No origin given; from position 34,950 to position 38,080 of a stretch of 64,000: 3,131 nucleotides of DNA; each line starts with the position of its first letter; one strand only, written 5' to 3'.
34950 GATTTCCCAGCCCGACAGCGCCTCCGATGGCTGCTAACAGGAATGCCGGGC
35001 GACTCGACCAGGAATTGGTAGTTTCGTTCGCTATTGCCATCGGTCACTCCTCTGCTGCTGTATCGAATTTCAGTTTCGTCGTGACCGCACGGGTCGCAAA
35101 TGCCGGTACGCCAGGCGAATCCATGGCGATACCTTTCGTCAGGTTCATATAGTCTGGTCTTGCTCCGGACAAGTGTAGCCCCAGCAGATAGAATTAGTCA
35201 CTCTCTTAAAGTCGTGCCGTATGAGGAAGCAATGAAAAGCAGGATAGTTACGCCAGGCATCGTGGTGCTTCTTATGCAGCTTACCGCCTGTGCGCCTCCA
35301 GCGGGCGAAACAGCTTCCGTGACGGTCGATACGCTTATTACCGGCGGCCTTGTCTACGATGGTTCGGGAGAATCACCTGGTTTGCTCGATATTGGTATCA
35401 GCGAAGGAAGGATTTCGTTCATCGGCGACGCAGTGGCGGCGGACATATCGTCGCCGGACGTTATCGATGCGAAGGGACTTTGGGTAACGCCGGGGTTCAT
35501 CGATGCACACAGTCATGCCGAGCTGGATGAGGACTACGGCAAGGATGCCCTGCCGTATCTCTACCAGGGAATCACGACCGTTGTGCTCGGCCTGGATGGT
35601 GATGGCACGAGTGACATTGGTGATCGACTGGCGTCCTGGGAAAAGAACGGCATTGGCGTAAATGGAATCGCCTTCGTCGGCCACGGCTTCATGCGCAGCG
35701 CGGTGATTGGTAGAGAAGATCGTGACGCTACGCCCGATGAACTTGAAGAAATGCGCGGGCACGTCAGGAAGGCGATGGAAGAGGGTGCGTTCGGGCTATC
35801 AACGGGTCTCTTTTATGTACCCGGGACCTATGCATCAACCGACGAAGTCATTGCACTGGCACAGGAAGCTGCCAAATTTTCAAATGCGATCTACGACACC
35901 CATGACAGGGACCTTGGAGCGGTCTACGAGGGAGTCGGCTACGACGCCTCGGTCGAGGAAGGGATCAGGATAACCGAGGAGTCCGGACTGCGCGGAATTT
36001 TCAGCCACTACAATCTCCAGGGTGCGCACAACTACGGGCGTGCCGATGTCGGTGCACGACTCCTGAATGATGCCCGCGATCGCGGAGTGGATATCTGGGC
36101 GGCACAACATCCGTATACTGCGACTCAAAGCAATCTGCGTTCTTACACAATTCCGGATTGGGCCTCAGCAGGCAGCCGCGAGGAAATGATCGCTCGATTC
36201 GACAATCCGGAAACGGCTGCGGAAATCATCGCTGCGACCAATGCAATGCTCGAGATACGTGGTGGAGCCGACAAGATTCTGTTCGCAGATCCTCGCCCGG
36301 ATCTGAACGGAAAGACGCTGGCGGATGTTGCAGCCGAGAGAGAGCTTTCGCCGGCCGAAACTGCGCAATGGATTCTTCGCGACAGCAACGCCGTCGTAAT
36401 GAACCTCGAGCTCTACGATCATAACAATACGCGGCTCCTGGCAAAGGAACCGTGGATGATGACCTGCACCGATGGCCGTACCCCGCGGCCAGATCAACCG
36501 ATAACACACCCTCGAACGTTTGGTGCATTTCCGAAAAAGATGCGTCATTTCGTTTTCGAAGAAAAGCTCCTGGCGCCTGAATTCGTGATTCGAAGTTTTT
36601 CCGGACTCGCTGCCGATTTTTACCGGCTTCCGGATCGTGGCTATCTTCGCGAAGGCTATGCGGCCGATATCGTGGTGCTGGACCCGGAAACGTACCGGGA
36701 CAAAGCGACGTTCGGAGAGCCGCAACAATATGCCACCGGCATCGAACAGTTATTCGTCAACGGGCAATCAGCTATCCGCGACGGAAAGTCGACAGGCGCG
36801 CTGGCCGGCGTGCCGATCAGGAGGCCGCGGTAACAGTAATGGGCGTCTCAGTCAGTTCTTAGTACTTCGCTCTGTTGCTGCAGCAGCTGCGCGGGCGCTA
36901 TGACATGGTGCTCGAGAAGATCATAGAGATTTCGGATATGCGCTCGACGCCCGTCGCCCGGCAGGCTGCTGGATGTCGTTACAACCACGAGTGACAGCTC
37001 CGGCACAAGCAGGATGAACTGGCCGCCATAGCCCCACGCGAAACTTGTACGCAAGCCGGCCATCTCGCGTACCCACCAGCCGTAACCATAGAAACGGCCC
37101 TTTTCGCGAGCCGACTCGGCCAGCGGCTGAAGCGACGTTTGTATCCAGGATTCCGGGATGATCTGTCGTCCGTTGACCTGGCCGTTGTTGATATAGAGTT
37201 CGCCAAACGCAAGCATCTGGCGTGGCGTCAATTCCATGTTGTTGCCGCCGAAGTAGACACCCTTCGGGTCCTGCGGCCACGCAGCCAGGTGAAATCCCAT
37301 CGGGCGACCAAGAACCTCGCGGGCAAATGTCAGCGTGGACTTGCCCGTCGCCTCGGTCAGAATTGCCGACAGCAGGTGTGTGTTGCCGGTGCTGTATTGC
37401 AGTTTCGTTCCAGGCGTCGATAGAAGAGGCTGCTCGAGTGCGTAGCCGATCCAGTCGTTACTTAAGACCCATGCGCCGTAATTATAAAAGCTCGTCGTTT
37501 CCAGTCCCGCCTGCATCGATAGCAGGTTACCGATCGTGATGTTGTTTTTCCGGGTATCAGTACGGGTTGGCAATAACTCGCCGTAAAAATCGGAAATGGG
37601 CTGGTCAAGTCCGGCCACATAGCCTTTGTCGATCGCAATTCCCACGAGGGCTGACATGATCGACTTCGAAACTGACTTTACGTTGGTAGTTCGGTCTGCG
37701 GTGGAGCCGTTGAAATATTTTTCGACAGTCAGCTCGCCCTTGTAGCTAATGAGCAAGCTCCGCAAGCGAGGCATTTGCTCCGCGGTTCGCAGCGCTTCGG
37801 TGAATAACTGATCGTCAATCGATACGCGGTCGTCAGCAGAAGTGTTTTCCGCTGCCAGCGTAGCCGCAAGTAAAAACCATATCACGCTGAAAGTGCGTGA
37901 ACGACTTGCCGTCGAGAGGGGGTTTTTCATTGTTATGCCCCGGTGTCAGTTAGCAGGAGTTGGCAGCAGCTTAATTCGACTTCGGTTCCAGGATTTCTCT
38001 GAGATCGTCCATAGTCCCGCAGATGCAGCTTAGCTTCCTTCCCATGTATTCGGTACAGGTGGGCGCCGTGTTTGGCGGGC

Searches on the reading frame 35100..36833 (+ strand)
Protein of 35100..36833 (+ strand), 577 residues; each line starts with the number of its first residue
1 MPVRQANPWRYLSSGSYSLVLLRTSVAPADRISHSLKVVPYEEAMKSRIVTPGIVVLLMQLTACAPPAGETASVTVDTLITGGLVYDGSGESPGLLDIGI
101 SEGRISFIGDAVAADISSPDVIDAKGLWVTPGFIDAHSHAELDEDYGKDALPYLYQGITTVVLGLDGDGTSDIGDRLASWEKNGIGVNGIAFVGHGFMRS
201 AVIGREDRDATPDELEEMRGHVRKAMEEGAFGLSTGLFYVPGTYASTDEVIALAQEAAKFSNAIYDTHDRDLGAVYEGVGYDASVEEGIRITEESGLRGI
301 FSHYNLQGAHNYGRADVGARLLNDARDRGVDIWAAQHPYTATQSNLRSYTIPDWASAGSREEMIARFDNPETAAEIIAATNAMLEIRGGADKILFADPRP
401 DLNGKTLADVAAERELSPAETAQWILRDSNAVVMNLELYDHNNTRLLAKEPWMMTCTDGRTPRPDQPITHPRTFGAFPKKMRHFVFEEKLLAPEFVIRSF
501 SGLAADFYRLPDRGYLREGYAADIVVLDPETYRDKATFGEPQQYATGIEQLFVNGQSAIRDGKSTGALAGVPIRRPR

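Call 3: search_protein_families(library=pfam, proteins=[window:35100-36833:+], max_evalue=0.01)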
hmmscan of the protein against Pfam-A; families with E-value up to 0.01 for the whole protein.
window:35100-36833:+ (577 aa): 2 families
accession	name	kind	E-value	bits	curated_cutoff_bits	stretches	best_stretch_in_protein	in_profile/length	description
PF07969.17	Amidohydro_3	-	3.4e-24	86.6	29.7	1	120-557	1-470/472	Amidohydrolase family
PF01979.26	Amidohydro_1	-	3.7e-10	40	25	2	453-534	245-321/345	Amidohydrolase family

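Call 4: search_protein_families(library=ncbifam, proteins=[window:35100-36833:+], max_evalue=0.01)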
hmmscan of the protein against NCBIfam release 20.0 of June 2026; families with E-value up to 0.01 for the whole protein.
window:35100-36833:+ (577 aa): 48 families (the best 25 are shown)
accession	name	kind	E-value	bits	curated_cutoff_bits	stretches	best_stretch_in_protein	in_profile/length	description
NF006560.0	PRK09061.1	subfamily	4.6e-49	167.1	340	2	72-351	22-304/517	amidohydrolase family protein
NF006689.0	PRK09237.1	equivalog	2.7e-14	52.5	371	1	76-162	3-90/383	amidohydrolase/deacetylase family metallohydrolase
NF006688.0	PRK09236.1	equivalog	2.1e-12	46.6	535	2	487-564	344-431/444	dihydroorotase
NF006559.0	PRK09060.1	equivalog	4.6e-10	38.4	482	1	75-163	4-85/444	dihydroorotase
TIGR02033.1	D-hydantoinase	equivalog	2.1e-09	36.8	393.25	1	79-143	2-63/454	dihydropyrimidinase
NF006839.0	PRK09357.1-4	equivalog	5.8e-09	35.1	576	1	79-140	3-62/422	dihydroorotase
NF009941.0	PRK13404.1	subfamily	7.6e-09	34.7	647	1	76-143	4-66/478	dihydropyrimidinase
NF009060.0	PRK12394.1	equivalog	3.1e-08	32.8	442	1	76-162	3-89/381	metallo-dependent hydrolase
NF002668.0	PRK02382.1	equivalog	8.8e-08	31.3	452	1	96-162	14-84/436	dihydroorotase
NF004839.0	PRK06189.1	equivalog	9.5e-08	31.1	631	1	77-140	4-63/451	allantoinase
TIGR01224.1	hutI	equivalog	1e-07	31.1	298.15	1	98-142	6-51/377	imidazolonepropionase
TIGR00857.1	pyrC_multi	subfamily_domain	1.4e-07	30.9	279.05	1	97-141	7-49/412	dihydroorotase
TIGR03583.1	EF_0837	hypoth_equivalog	1.6e-07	30.7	432.15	1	95-174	15-94/365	amidohydrolase/deacetylase family metallohydrolase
TIGR03121.1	one_C_dehyd_A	equivalog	4.2e-07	28.6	392.75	1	78-139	2-61/556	formylmethanofuran dehydrogenase subunit A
NF006837.0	PRK09357.1-2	equivalog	4.3e-07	28.9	575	1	96-140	19-63/428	dihydroorotase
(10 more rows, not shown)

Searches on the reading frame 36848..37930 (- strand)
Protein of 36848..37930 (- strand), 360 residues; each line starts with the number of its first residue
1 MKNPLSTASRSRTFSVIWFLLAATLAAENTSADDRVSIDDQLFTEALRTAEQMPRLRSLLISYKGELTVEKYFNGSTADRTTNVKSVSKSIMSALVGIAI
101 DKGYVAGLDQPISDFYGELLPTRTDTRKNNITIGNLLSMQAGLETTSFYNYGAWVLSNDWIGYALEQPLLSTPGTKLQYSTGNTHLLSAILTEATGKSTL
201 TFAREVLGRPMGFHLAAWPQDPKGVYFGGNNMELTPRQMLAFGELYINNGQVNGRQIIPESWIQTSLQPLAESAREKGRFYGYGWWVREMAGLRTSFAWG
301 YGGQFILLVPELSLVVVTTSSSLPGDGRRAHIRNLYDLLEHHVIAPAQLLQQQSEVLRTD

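Call 3: search_protein_families(library=pfam, proteins=[window:36848-37930:-], max_evalue=0.01)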
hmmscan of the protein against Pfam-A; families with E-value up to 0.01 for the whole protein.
window:36848-37930:- (360 aa): 1 family
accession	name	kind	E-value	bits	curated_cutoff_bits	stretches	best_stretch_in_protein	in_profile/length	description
PF00144.29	Beta-lactamase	-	5.8e-27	95.2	27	1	59-330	19-318/329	Beta-lactamase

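Call 4: search_protein_families(library=ncbifam, proteins=[window:36848-37930:-], max_evalue=0.01)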
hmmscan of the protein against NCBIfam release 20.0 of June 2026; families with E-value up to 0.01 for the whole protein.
window:36848-37930:- (360 aa): 1 family
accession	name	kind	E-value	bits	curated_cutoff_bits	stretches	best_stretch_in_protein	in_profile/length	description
NF045925.1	3-sucCA_synth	equivalog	9.2e-34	116.7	800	1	56-328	57-317/498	3-succinylated cholic acid synthase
